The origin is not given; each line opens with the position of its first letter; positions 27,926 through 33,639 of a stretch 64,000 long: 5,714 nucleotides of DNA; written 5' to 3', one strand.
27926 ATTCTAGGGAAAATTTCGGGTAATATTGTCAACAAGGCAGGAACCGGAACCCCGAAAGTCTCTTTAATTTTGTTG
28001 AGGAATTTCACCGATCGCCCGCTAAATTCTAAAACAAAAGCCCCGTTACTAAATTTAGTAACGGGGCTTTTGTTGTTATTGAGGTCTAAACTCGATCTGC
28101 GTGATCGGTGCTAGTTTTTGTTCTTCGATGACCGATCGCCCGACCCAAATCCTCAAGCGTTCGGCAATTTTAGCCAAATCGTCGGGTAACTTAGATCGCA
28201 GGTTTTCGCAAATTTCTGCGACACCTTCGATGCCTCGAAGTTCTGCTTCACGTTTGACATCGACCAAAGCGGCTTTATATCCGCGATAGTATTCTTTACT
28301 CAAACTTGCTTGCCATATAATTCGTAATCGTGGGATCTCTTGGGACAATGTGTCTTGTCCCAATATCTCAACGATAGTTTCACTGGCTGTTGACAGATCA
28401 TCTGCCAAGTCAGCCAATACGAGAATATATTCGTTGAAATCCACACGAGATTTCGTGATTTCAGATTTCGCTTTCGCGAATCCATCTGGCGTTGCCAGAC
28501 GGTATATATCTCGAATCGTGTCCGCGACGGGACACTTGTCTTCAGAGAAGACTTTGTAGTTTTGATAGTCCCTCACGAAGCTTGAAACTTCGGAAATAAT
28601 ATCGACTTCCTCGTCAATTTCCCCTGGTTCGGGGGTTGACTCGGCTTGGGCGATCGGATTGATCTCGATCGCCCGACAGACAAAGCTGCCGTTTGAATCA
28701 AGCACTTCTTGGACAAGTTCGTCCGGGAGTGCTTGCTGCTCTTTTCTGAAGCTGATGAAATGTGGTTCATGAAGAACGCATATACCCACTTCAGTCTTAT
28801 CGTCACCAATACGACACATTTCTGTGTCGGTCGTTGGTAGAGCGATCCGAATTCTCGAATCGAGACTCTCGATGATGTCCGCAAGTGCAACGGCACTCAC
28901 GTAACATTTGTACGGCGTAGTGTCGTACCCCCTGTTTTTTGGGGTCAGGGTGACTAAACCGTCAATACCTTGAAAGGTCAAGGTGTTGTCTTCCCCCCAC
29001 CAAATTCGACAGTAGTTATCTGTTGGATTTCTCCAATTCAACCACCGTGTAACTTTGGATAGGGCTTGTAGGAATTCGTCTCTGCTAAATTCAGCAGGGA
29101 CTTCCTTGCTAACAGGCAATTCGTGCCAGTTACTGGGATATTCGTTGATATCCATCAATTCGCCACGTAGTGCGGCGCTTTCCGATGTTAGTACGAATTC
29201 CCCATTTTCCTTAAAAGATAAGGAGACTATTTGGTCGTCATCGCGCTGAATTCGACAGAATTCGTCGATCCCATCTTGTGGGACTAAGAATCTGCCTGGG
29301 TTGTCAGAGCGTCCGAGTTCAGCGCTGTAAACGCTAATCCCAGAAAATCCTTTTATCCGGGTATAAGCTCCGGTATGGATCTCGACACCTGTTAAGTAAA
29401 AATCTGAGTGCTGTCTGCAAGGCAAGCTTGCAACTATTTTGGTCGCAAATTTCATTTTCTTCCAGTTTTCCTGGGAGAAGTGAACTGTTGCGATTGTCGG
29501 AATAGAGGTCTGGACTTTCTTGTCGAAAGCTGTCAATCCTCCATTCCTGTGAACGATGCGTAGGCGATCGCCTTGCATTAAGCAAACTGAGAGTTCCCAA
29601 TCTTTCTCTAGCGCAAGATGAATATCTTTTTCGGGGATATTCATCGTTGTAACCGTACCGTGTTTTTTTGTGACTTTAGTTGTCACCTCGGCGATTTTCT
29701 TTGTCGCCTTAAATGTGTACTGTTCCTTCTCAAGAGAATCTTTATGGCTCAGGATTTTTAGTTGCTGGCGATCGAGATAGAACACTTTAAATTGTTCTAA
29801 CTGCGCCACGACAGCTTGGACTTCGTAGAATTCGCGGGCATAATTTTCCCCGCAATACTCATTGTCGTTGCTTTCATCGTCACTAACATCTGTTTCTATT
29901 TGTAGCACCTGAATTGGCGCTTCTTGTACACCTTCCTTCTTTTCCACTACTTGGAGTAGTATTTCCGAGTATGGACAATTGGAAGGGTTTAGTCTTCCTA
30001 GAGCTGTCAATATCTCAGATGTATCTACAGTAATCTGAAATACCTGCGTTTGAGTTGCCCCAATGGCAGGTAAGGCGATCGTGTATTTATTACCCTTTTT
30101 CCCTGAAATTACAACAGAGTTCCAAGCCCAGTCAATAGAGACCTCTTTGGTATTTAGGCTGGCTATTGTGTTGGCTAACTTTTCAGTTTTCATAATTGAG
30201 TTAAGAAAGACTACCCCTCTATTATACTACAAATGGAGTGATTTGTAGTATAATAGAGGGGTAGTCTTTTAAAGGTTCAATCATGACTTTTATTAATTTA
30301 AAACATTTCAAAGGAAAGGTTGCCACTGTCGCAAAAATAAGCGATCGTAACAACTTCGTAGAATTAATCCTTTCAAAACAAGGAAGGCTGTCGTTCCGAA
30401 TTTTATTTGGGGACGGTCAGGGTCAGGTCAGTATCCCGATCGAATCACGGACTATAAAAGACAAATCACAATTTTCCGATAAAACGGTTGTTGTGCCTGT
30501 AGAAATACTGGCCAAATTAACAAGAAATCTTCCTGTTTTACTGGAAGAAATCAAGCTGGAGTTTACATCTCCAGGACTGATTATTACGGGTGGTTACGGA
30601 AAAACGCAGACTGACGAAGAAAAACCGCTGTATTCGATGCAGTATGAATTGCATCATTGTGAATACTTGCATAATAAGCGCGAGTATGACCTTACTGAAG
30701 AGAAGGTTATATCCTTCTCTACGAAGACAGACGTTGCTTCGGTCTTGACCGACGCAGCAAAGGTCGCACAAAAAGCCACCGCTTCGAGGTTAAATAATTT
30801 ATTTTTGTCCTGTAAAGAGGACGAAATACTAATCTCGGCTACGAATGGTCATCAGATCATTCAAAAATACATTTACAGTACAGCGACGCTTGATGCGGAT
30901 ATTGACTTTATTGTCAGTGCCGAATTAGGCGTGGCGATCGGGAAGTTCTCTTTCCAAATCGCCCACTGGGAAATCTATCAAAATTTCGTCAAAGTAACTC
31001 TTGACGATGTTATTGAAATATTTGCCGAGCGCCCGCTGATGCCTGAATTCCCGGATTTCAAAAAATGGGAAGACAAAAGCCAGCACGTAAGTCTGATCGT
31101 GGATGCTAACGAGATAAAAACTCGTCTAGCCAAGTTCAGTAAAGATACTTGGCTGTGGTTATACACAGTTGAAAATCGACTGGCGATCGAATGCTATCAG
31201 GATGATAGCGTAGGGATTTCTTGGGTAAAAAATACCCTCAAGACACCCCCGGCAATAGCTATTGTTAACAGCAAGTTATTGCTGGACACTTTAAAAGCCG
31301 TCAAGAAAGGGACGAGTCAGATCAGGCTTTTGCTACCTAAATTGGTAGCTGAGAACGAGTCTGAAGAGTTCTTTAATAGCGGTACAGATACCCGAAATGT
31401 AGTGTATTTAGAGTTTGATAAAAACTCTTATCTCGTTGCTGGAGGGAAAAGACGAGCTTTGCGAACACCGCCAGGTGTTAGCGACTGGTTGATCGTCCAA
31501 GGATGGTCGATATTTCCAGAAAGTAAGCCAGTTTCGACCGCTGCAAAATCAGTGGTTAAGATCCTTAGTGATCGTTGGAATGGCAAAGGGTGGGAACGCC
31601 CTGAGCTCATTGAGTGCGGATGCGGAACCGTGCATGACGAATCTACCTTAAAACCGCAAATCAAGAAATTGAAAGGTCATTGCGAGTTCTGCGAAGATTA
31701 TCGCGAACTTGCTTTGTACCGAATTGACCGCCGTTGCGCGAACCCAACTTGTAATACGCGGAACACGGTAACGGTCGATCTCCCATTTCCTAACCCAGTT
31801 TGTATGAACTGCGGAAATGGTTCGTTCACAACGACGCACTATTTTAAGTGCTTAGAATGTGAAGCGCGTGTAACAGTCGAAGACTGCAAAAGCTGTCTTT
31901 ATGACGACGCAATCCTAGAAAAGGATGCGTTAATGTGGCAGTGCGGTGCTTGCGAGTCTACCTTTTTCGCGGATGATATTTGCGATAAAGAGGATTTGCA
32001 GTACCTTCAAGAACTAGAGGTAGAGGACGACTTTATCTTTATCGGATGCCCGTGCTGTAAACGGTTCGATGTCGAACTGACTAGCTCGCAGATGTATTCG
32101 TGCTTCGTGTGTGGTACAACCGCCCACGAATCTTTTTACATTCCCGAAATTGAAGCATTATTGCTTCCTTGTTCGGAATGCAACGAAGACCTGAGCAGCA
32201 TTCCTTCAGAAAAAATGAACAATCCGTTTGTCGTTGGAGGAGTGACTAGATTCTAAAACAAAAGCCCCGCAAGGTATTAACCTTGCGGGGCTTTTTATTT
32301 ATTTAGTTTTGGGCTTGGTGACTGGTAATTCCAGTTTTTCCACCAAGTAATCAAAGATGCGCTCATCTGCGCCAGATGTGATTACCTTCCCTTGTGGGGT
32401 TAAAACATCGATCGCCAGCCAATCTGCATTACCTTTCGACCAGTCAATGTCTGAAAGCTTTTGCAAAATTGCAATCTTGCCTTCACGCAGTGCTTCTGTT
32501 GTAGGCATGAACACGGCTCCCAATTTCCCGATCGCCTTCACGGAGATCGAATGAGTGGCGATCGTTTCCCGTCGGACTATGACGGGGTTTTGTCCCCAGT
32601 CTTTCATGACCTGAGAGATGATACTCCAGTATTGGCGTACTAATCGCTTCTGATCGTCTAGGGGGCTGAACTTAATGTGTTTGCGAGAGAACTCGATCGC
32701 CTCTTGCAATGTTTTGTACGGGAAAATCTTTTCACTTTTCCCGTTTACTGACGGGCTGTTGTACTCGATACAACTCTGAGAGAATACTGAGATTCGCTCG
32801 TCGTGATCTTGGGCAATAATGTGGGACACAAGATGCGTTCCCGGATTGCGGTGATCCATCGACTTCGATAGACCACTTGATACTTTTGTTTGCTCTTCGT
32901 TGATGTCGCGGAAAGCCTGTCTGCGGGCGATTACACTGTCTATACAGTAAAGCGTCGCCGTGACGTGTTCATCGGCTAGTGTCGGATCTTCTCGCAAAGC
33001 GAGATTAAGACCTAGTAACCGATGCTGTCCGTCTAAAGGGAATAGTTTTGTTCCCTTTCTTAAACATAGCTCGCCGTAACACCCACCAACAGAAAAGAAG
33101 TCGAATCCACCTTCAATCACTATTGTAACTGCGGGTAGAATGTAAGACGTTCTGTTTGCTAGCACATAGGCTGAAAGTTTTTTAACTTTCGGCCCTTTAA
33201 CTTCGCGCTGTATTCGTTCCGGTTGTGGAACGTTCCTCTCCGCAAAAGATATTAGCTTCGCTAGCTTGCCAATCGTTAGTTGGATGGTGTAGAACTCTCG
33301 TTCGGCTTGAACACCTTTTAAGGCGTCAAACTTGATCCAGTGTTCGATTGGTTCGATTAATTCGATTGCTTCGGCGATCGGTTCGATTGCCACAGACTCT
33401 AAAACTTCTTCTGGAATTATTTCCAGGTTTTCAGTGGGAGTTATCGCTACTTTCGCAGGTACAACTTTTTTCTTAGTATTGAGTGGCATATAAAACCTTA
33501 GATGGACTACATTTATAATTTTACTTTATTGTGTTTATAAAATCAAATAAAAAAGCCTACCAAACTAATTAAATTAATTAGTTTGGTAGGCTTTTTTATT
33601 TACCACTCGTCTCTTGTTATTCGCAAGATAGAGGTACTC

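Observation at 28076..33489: Mirror-image gene pair encoding two aberrant DnaN-fold (sliding-clamp-like) proteins, one fused to a zinc-ribbon array, next to an orphan DGQHR/DndB-like gene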

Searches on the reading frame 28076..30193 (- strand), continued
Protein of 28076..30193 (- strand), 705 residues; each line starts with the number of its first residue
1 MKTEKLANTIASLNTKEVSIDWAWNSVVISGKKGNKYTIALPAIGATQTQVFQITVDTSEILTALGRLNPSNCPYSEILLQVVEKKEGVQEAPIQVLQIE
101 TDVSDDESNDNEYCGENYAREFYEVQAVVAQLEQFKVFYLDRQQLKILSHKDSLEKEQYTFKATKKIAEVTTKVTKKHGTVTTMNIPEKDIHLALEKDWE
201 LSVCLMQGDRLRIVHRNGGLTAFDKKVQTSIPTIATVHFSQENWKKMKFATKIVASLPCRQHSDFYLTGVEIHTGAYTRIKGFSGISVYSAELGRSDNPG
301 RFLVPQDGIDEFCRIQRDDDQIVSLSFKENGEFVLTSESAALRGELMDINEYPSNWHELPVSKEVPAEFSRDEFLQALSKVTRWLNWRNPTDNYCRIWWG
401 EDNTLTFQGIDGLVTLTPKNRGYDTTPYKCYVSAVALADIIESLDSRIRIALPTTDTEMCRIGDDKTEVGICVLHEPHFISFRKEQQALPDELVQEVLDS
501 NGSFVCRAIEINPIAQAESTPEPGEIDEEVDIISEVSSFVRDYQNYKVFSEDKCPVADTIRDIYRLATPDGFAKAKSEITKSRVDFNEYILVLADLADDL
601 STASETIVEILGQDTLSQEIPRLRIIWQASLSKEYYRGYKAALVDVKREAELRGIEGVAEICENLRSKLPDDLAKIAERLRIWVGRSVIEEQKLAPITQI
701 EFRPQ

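Call 61: search_protein_representatives(alignment_id=A1)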
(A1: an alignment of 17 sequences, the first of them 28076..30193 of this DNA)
Query: 17 sequences, 709 profile positions. Proteins with E-value up to 0.001 (for the whole library): 3; up to 1e-10: 3; up to 1e-30: 3. The best 3 are listed.
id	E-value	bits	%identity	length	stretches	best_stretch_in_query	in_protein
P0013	0.0e+00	1168.9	-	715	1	1-709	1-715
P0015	0.0e+00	1090.4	-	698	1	1-708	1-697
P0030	2.9e-85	303.4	-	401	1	291-703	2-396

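Call 82: search_protein_families(library=pfam, alignment_id=A1, max_evalue=0.1)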
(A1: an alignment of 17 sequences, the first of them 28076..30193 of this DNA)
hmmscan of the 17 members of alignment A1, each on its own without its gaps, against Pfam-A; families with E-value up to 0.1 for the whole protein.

A. member 1, window:28076-30193:- (705 aa): 1 family
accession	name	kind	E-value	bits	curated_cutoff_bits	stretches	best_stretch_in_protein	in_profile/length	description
PF00712.24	DNA_pol3_beta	-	2.9e-07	31.1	24.4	1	370-462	6-99/120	DNA polymerase III beta subunit, N-terminal domain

B. families by the number of members that match (of 17 scanned): 5 families
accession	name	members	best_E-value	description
PF00712.24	DNA_pol3_beta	15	6.1e-10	DNA polymerase III beta subunit, N-terminal domain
PF03846.20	SulA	4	0.036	Cell division inhibitor SulA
PF12010.13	DUF3502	2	0.0088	Domain of unknown function (DUF3502)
PF17832.7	Pre-PUA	1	0.01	Pre-PUA-like domain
PF19108.5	DUF5795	1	0.056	Family of unknown function (DUF5795)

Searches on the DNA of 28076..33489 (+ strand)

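Call 7: search_dna_similar(query=window:28076-33489:+, collection=plasmids, mode=distant)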
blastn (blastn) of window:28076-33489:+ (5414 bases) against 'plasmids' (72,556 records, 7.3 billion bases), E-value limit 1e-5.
No match.

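Call 8: search_dna_similar(query=window:28076-33489:+, collection=phages, mode=distant)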
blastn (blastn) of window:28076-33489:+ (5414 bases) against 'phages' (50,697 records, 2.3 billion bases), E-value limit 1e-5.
No match.
